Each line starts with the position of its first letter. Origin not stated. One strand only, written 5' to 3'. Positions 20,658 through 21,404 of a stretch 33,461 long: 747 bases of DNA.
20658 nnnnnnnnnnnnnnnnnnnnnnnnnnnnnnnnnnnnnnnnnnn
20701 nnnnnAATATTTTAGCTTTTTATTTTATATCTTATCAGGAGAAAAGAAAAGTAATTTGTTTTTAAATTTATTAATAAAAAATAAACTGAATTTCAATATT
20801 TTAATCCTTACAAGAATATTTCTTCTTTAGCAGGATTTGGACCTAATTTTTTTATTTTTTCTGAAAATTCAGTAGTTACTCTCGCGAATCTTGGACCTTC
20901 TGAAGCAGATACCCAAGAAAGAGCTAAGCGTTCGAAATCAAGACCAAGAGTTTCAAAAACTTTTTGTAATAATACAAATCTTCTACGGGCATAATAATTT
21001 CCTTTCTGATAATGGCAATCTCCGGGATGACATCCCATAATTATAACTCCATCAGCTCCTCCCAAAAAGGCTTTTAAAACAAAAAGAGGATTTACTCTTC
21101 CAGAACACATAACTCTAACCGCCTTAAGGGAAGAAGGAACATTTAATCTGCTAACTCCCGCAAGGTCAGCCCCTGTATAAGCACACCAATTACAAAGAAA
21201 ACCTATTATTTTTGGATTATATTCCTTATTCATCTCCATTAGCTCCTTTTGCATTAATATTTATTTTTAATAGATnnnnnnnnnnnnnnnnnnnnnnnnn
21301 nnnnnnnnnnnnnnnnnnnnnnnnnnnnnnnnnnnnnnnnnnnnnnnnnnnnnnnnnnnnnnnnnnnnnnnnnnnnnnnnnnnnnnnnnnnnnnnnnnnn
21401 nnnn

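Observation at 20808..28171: ArsR / DsrE / TusA / MvhD / HdrA-short / HdrA-long / 2x AsrA-like / MvhD: a soluble Hdr/Qmo-derived redox module wired to sulfur carriers, with no recognisable catalytic partner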

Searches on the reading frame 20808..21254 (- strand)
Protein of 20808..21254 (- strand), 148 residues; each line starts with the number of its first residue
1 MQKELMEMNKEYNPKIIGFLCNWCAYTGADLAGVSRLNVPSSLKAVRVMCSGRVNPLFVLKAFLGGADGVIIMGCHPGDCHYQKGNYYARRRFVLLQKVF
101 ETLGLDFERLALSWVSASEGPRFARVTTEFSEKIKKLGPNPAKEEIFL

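Call 3: search_protein_families(library=pfam, proteins=[window:20808-21254:-], max_evalue=0.01)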
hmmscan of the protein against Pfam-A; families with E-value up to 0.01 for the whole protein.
window:20808-21254:- (148 aa): 1 family
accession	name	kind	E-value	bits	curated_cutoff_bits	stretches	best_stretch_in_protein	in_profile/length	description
PF02662.21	FlpD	-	7.9e-53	178.1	22.3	1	16-138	1-123/123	Methyl-viologen-reducing hydrogenase, delta subunit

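Call 4: search_protein_families(library=ncbifam, proteins=[window:20808-21254:-], max_evalue=0.01)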
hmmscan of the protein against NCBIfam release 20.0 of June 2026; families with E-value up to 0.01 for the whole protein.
window:20808-21254:- (148 aa): 4 families
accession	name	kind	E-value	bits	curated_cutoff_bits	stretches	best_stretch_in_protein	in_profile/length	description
NF040770.1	hetero_SS_HdrA2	exception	1.9e-50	171.8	1100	1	7-140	641-774/777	CoB-CoM heterodisulfide reductase HdrA2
NF045873.1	F420_non_VhuD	exception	3.3e-36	124.3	215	1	14-143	2-131/132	F420-non-reducing hydrogenase iron-sulfur subunit VhuD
NF041891.1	hdrA_Methbact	equivalog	1.7e-13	49.7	1300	1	5-136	635-760/762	ferredoxin:CoB-CoM heterodisulfide reductase subunit HdrA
NF041778.1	hetero_SS_HdrA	equivalog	0.00044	18.2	1400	1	15-79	655-719/771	ferredoxin:CoB-CoM heterodisulfide reductase subunit HdrA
